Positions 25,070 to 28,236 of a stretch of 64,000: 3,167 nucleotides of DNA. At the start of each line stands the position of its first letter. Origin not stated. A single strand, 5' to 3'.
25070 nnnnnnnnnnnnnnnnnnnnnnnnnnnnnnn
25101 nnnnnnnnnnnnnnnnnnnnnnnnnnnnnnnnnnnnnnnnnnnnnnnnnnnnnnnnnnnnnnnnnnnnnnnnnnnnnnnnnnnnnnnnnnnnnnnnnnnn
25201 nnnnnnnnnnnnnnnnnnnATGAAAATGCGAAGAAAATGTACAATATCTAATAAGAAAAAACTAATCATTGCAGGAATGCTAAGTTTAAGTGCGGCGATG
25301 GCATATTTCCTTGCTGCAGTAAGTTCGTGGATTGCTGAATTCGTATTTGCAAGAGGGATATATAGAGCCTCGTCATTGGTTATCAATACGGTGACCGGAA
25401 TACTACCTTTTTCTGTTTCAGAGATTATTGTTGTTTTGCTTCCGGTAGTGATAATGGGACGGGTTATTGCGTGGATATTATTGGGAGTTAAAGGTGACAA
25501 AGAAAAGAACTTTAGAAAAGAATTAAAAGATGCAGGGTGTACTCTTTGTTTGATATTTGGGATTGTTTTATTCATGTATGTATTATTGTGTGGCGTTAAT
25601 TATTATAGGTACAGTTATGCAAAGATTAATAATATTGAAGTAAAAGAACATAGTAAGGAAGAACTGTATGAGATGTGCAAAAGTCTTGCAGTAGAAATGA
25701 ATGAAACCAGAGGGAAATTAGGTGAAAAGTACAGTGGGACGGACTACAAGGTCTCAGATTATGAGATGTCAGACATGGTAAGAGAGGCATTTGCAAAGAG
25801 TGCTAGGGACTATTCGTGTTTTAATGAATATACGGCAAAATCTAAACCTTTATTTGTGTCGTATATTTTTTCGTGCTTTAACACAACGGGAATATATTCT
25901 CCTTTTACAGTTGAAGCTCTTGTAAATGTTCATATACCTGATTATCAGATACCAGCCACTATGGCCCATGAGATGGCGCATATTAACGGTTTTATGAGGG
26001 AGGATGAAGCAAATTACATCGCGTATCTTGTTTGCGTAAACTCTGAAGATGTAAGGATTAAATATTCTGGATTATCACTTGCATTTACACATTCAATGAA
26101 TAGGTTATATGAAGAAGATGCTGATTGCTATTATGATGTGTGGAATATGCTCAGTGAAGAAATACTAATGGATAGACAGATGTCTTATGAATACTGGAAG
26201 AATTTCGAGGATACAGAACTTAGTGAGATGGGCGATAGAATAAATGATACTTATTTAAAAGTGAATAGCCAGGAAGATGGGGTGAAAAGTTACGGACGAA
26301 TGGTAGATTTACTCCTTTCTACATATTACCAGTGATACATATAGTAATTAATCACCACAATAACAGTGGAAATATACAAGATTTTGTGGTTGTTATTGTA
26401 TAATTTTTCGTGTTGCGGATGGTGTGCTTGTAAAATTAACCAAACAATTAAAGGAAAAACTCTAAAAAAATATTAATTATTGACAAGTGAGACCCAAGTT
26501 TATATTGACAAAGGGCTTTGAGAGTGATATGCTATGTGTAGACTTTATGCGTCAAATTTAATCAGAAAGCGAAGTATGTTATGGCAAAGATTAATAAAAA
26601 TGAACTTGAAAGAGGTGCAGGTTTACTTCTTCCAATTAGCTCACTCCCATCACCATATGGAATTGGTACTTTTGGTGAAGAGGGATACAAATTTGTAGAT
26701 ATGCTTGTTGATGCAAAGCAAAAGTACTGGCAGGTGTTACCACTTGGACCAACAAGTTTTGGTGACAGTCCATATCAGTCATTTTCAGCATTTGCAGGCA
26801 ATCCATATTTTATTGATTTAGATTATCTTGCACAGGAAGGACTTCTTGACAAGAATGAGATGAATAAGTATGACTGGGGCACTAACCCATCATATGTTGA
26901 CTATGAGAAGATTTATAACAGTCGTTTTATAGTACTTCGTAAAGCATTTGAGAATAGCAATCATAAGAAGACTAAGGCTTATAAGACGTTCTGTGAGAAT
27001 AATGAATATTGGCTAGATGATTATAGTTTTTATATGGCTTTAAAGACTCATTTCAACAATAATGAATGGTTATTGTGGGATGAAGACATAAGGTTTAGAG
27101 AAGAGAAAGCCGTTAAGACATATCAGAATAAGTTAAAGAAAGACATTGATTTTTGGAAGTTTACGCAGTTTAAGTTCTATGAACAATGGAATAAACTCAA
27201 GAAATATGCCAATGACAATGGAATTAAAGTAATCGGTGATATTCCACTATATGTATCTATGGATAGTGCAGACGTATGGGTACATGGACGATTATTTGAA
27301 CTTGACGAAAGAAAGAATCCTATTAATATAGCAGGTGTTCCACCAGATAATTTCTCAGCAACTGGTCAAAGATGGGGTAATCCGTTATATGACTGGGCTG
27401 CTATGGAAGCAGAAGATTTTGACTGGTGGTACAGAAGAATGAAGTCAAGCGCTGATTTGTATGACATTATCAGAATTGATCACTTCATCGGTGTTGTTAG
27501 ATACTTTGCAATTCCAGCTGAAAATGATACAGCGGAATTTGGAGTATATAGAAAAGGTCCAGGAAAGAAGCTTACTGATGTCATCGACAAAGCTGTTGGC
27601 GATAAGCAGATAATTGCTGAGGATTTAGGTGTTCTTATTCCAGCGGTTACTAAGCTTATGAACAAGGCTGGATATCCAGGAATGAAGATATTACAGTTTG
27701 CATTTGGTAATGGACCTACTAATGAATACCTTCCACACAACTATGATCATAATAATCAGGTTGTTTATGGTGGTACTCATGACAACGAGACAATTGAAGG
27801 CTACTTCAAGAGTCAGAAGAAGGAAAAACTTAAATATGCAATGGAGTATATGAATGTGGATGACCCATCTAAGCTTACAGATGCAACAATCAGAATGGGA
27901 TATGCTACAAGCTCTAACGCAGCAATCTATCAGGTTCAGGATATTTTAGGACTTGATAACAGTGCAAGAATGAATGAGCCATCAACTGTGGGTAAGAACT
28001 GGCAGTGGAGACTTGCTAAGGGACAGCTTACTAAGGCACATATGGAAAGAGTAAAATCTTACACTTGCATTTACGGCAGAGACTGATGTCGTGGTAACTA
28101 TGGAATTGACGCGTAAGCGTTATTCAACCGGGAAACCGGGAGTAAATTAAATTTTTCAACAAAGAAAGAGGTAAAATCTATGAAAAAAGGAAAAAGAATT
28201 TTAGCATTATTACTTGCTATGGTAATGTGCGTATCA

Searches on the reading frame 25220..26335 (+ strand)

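Call 54: search_protein_families(library=pfam, proteins=[window:25220-26335:+], max_evalue=0.0001)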
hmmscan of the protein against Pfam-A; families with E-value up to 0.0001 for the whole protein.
window:25220-26335:+ (371 aa): 1 family
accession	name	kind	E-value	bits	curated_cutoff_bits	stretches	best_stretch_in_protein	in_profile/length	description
PF12725.13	DUF3810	-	1.9e-94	317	28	1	43-366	1-311/311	Protein of unknown function (DUF3810)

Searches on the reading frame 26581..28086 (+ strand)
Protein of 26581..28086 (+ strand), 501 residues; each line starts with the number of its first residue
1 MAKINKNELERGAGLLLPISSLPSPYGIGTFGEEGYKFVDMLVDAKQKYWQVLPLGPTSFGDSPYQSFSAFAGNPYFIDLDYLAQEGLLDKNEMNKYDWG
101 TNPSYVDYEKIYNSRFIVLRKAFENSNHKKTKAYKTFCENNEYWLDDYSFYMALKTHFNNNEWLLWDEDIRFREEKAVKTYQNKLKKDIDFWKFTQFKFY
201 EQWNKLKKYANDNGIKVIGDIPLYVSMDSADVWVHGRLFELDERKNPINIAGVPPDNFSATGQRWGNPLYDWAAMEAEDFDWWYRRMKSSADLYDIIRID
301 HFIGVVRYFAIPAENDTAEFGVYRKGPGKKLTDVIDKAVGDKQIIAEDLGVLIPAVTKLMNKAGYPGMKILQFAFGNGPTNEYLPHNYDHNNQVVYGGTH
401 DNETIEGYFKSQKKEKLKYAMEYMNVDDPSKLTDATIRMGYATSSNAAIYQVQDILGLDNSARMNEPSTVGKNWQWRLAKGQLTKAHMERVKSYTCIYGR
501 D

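Call 54: search_protein_families(library=pfam, proteins=[window:26581-28086:+], max_evalue=0.0001)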
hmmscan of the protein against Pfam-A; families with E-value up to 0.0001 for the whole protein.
window:26581-28086:+ (501 aa): 1 family
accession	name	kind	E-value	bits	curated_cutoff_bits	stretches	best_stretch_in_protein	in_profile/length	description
PF02446.23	Glyco_hydro_77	-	2e-179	597.8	25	1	17-484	1-465/465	4-alpha-glucanotransferase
